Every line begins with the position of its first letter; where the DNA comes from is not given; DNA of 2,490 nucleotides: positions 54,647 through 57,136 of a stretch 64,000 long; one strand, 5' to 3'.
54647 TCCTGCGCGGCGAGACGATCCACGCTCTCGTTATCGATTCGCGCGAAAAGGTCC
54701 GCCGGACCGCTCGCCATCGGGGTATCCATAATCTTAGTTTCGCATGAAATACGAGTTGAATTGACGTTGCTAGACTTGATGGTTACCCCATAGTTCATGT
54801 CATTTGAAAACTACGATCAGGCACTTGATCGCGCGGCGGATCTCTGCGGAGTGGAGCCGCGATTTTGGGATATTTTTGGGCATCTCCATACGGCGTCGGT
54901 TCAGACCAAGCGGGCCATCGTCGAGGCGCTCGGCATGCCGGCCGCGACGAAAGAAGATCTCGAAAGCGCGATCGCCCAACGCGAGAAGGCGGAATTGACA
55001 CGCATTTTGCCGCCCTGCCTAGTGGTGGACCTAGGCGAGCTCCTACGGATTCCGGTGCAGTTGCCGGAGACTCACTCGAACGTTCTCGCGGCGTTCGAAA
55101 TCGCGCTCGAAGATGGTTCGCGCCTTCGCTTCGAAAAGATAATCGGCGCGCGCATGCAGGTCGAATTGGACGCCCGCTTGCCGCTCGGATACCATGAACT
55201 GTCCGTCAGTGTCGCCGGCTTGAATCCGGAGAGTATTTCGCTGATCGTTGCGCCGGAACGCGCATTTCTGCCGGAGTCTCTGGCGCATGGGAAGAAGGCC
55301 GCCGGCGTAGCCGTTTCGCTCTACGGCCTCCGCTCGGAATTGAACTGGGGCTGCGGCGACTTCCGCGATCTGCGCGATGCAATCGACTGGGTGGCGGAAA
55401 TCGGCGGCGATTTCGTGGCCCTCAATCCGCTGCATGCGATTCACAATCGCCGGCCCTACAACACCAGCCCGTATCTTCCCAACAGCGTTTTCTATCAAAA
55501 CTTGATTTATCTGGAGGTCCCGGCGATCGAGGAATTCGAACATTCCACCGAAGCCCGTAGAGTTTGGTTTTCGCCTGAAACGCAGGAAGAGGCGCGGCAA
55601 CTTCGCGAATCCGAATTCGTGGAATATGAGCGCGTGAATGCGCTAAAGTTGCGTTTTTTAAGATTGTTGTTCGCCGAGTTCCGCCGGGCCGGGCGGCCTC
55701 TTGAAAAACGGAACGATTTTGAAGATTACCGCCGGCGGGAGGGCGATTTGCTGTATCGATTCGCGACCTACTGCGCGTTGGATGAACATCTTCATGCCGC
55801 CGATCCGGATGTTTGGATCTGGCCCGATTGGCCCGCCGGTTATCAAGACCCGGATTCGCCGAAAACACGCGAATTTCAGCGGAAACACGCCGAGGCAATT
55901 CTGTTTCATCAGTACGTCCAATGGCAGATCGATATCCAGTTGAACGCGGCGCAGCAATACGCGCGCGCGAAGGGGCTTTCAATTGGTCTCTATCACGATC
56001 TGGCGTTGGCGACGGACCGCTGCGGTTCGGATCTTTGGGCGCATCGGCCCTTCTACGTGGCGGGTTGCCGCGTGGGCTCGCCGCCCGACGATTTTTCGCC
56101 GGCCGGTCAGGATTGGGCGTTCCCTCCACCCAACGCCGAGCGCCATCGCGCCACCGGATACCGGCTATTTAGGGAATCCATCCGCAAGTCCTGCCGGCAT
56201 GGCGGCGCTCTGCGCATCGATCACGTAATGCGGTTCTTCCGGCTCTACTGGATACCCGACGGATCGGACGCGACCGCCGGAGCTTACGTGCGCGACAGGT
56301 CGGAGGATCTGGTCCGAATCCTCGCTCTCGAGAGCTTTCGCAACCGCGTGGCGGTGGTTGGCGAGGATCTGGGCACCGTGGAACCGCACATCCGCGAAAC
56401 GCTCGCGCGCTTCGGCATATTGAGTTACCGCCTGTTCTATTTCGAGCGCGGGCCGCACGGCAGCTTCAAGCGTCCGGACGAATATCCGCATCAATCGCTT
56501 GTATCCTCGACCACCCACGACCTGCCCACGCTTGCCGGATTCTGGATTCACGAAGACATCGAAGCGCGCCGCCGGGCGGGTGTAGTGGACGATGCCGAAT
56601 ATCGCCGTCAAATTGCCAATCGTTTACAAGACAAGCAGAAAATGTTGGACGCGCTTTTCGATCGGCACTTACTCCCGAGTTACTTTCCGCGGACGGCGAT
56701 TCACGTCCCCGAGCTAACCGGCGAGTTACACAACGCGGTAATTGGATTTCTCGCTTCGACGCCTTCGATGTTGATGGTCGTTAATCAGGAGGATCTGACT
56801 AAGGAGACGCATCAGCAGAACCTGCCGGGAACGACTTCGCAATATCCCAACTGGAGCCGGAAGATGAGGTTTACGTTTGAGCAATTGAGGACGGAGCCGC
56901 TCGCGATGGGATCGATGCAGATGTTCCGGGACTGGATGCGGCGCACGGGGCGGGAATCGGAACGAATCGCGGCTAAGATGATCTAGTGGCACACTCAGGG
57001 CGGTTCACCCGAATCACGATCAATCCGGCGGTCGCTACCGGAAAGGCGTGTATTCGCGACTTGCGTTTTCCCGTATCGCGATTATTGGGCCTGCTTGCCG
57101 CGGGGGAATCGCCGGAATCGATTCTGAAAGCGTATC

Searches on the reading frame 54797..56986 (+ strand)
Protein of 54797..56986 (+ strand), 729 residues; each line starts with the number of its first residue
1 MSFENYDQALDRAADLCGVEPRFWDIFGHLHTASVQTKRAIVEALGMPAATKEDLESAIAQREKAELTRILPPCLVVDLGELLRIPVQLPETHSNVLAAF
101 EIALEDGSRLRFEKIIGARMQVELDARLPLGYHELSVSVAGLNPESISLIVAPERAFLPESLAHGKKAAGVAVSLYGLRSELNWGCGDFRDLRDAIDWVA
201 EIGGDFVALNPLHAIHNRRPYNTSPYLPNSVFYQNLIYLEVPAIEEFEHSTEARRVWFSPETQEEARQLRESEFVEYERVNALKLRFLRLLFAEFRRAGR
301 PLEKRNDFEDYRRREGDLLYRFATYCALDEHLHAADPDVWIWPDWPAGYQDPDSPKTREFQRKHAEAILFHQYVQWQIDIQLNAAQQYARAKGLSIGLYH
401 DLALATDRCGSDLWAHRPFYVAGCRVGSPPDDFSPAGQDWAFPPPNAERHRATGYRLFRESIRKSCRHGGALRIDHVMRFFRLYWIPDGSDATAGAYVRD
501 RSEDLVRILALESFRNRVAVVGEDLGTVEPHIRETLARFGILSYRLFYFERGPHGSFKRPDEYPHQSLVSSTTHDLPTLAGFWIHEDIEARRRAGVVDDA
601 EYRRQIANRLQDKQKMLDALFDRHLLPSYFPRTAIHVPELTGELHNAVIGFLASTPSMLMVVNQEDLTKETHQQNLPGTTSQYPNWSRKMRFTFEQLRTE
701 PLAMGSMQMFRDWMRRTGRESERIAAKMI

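Call 36: find_encoding_contigs(protein=window:54797-56986:+, flank=10000, max_places=10)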
Protein window:54797-56986:+ (729 aa): no gene with exactly this product is on record in the collection.
